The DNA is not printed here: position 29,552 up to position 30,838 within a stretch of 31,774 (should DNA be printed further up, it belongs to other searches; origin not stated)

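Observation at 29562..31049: Accessory cassette at the distal end of the late operon: an HExxH protein, an HTH-fused metallophosphoesterase and a membrane peptide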

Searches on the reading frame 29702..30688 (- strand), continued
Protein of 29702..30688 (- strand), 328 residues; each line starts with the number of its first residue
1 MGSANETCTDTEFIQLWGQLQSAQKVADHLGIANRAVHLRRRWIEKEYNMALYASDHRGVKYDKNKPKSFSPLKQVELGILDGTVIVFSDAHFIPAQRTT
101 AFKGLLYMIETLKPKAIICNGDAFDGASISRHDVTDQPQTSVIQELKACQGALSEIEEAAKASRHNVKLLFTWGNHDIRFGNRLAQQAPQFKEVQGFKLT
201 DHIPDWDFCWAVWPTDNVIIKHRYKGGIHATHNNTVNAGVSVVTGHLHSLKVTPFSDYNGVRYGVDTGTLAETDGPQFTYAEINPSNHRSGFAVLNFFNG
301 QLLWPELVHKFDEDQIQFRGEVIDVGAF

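Call 41: find_homologous_proteins(query=L003:4992-5957:+, max_evalue=0.001)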
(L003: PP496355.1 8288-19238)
Query L003:4992-5957:+ (321 aa): 633 proteins with E <= 0.001 among 1888 candidates; the best 120 are listed.
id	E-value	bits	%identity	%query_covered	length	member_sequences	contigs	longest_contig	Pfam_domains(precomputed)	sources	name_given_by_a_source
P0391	1.3e-126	441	58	98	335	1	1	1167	PF00149.34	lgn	-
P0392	6.2e-115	403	57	100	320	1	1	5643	-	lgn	-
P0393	7.7e-115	402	55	99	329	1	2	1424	-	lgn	-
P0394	2.3e-110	387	55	100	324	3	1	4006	-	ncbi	-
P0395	6.9e-110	386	55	99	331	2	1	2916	PF00149.34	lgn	-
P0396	7.5e-107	376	53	99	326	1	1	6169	PF00149.34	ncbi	-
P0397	1.2e-106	375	54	99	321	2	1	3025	-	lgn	-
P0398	2.1e-106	374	54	100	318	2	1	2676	PF00149.34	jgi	jgi:hypothetical protein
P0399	5.2e-106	373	55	100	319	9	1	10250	-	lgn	-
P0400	1.0e-105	372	54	100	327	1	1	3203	-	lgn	-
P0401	1.6e-105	372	54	100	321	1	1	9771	PF00149.34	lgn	-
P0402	1.8e-105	371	54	100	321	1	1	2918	PF00149.34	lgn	-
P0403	1.8e-105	371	55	100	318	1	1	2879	-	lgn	-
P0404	2.2e-105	371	53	99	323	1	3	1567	-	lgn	-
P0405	5.7e-105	370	53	99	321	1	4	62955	PF00149.34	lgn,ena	-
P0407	1.8e-104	368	54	99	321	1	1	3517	PF00149.34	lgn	-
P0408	5.3e-104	367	52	100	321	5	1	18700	PF00149.34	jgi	jgi:hypothetical protein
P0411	4.1e-103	364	53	99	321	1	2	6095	PF00149.34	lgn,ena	-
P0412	3.5e-102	361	53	100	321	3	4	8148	PF00149.34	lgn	-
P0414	2.3e-101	358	52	100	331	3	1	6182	PF00149.34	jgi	jgi:UDP-2,3-diacylglucosamine pyrophosphatase LpxH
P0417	7.1e-101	356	54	99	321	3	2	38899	PF00149.34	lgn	-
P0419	1.7e-100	355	53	100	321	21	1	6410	PF00149.34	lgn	-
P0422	2.8e-100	354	54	99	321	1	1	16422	PF00149.34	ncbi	-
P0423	3.6e-100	354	52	100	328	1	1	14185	PF00149.34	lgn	-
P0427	5.5e-100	353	52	99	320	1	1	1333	PF00149.34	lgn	-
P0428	6.8e-100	353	53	99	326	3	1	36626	PF00149.34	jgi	-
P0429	1.6e-99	352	59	81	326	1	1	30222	PF00149.34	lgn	-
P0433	4.2e-99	350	52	99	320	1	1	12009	PF13384.13,PF00149.34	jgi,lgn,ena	-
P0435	7.1e-99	350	53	99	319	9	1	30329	PF00149.34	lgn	-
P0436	8.3e-99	350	50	100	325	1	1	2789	PF00149.34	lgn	-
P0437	9.5e-99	349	54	92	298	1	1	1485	PF00149.34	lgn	-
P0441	1.6e-98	349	51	99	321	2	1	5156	PF00149.34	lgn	-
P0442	2.7e-98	348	52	100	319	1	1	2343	PF00149.34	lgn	-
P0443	3.0e-98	348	49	99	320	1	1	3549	PF00149.34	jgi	jgi:hypothetical protein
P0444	4.6e-98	347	51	99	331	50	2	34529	PF12850.13,PF00149.34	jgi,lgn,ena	jgi:UDP-2,3-diacylglucosamine pyrophosphatase LpxH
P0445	5.9e-98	347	52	99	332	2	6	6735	PF00149.34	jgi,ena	-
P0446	5.9e-98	347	52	100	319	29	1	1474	PF00149.34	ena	-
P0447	6.2e-98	347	51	99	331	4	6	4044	PF00149.34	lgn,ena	-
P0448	6.3e-98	347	52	99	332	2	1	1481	PF00149.34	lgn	-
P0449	1.2e-97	346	51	99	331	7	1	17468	PF00149.34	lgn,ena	-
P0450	1.6e-97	345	50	100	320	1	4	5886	PF00149.34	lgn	-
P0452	2.2e-97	345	51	100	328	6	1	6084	PF00149.34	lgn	-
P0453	5.0e-97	344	52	100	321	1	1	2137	PF00149.34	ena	-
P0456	2.2e-96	342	51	99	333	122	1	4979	PF00149.34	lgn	-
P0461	1.6e-95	339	51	99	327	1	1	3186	PF12850.13,PF00149.34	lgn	-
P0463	2.2e-95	338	50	100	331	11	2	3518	PF00149.34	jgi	-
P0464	3.2e-95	338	50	99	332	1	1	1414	PF00149.34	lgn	-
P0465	8.0e-95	336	50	99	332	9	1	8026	PF00149.34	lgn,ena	-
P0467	1.7e-94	335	50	100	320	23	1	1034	PF00149.34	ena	-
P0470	4.4e-94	334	50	99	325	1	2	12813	PF00149.34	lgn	-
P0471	9.9e-94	333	51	100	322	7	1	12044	PF00149.34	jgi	jgi:hypothetical protein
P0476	4.7e-93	331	49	99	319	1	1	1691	PF00149.34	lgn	-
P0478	1.9e-92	329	51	99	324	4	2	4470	PF00149.34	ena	-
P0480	2.1e-92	328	48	99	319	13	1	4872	PF00149.34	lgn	-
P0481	6.3e-92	327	48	99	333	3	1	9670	PF00149.34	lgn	-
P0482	8.2e-92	327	48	99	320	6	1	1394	PF00149.34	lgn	-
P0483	8.4e-92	326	47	99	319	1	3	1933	PF00149.34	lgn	-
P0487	1.6e-91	326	49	99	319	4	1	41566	PF00149.34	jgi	-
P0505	1.2e-88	316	50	99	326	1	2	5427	PF00149.34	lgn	-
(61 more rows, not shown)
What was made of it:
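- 29702..30688 (-): ORF2 whole gene (328 aa). The ATG overlaps the ORF1 stop by 14 nt, with an AAGGA Shine-Dalgarno 5 nt upstream. The HTH+MPE architecture of about 320-340 aa is kept across the family (call 41).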

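Call 47: find_related_loci(query=A5, collection=viral_contigs, flank=8000)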
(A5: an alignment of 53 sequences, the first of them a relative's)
Query A5 (321 aa) in viral_contigs; peptide patterns used: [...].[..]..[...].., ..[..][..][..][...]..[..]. (x = any residue, [..] = any of these).
600 stretches matched a pattern (row limit reached: there are more); 590 encode a relative of the query (tblastn E <= 1e-3); the best 80 are kept; 80 distinct loci.
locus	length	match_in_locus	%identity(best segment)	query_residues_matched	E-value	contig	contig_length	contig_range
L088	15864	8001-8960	85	1-320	0e+0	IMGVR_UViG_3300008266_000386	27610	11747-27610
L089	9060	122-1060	65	3-318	8e-142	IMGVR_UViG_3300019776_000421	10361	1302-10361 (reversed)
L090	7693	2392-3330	64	3-318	1e-141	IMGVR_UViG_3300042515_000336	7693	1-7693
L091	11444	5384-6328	65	1-318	2e-141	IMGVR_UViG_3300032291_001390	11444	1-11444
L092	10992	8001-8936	65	1-318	6e-135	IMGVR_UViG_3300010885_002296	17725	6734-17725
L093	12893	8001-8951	63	3-321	2e-133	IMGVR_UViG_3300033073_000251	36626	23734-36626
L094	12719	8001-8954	60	1-318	4e-133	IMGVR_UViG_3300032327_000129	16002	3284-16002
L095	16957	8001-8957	62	3-321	6e-133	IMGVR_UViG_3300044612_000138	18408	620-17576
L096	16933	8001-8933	62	3-316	3e-132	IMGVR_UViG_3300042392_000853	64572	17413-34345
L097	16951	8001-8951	60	3-319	4e-132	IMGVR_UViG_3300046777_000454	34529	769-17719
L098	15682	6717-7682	61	3-321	2e-132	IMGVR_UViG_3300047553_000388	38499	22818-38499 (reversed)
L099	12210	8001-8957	60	3-321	3e-131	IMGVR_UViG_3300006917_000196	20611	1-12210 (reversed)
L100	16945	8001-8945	62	4-321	5e-131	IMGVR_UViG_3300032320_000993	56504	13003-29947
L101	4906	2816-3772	60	1-321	6e-132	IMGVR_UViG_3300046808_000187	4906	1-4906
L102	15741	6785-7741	61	1-321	1e-130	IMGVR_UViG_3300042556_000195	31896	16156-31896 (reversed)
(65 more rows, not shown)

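Call 52: predict_structure(alignment_id=A4)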
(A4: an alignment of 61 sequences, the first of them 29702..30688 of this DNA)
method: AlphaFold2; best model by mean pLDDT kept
length: 328 residues; sequences in the alignment: 61
mean_pLDDT: 85.0   pTM: 0.75
mean pLDDT of the five models: 85.0, 84.1, 83.1, 83.1, 81.6
residues with pLDDT >= 90: 154; 70-90: 121; 50-70: 47; < 50: 6
segments of 3 or more residues with pLDDT < 50: 1-4
pLDDT, mean of each block of 10 residues (from residue 1): 61 88 87 86 86 61 52 83 97 90 98 98 77 61 88 96 94 90 76 74 91 96 71 82 91 86 94 84 84 98 97 97 96
secondary structure, 60 per line:
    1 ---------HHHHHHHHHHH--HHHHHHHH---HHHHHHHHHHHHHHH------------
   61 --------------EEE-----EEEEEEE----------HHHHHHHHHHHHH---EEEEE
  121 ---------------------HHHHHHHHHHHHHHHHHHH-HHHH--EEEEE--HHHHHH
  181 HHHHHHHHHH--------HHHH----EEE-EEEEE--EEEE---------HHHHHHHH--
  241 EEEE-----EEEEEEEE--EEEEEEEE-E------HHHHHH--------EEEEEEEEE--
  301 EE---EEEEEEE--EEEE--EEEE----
elements in order: H10-20 H23-30 H34-48 E75-77 E83-89 H100-112 E116-120 H142-160 H162-165 E168-172 H175-190 H199-202 E207-209 E211-215 E218-221 H231-238 E241-244 E250-257 E260-267 H276-281 E290-298 E306-312 E315-318 E321-324
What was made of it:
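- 30545..30661 (-): ORF2 N-terminal three-helix HTH domain (aa 10-48). The recognition helix is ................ AF2 helices at 10-20, 23-30 and 34-48 (call 52).
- On Calcineurin-like metallophosphoesterase superfamily (PF00149): AF2 model at pLDDT 85 (call 52).
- A low-confidence linker lies between the HTH and the MPE (pLDDT 52-61 for residues 51-70, call 52).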

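Call 57: fold_search(model_id=the predicted structure, library=pdb)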
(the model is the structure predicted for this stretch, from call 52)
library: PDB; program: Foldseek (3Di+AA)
matches with E <= 10: 1239; with E <= 0.001: 104
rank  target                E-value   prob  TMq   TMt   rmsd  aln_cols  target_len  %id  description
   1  3av0_A                4.9e-07  1.00  0.33  0.30   8.3       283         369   11  Crystal structure of Mre11-Rad50 bound to ATP S (released 2011-05-25)
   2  4tug_A                7.4e-07  1.00  0.34  0.35   8.1       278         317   13  Crystal structure of MjMre11-DNA2 complex (released 2014-10-15)
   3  4tug_F                8.4e-07  1.00  0.36  0.38   8.1       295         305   13  Crystal structure of MjMre11-DNA2 complex (released 2014-10-15)
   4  4tug_C                1.0e-06  1.00  0.32  0.33   8.6       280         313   12  Crystal structure of MjMre11-DNA2 complex (released 2014-10-15)
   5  8qk9                  1.4e-06  1.00  0.38  0.51   6.5       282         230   14  Structure of E. coli LpxH in complex with JEDI-1444 (released 2024-04-17)
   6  4tug_D                2.4e-06  1.00  0.34  0.35   8.0       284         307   12  Crystal structure of MjMre11-DNA2 complex (released 2014-10-15)
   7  4tug_B                2.6e-06  1.00  0.34  0.36   8.6       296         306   14  Crystal structure of MjMre11-DNA2 complex (released 2014-10-15)
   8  7ss7                  2.9e-06  1.00  0.35  0.47   6.7       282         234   13  Crystal structure of Klebsiella LpxH in complex with JH-LPH-50 (released 2023-04-12)
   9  2hy1                  2.9e-06  1.00  0.34  0.47   7.3       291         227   12  Crystal structure of Rv0805 (released 2006-12-26)
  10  4tug_E                2.9e-06  1.00  0.36  0.38   8.3       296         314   12  Crystal structure of MjMre11-DNA2 complex (released 2014-10-15)
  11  6ph9                  3.5e-06  1.00  0.34  0.43   8.7       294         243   12  Crystal Structure of the Klebsiella pneumoniae LpxH-lipid X complex (released 2020-02-12)
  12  7ss6                  3.7e-06  1.00  0.37  0.47   8.9       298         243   12  Structure of Klebsiella LpxH in complex with JH-LPH-45 (released 2023-04-12)
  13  6pib                  3.9e-06  1.00  0.37  0.48   6.5       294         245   12  Structure of the Klebsiella pneumoniae LpxH-AZ1 complex (released 2020-02-12)
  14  8s7f                  4.2e-06  1.00  0.35  0.48   8.4       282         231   13  Crystal structure of Escherichia coli LpxH in complex with EBL-2805 (released 2024-09-18)
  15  8qka                  4.7e-06  1.00  0.35  0.48   8.4       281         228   12  Structure of K. pneumoniae LpxH in complex with JEDI-852 (released 2024-04-17)
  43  4lty_C                2.2e-05  1.00  0.36  0.36   7.9       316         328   13  Crystal Structure of E.coli SbcD at 1.8 A Resolution (released 2014-02-26)
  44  4lty_A                2.2e-05  1.00  0.35  0.34   8.4       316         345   12  Crystal Structure of E.coli SbcD at 1.8 A Resolution (released 2014-02-26)
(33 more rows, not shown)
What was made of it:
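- On Calcineurin-like metallophosphoesterase superfamily (PF00149): There are 104 PDB matches at E<=1e-3; all of the top 50 listed are MPE-fold proteins at prob 1.0 (call 57).
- On Mre11/SbcD nuclease: TM-scores are 0.3-0.5 (call 57).
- Closest known: Mre11/SbcD nucleases. Same: These are the best Foldseek E-values (3av0 at 4.9e-7, 4tug, 4lty, call 57).
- The fold search cannot separate Mre11/SbcD from LpxH or class III cNMP phosphodiesterases (call 57). Class III cNMP phosphodiesterase Rv0805 is among the top fold hits (E 3e-6, call 57). LpxH is a strong fold hit (E 1.4e-6, TM to target about 0.5, call 57), and JGI names some homologues LpxH (call 41).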
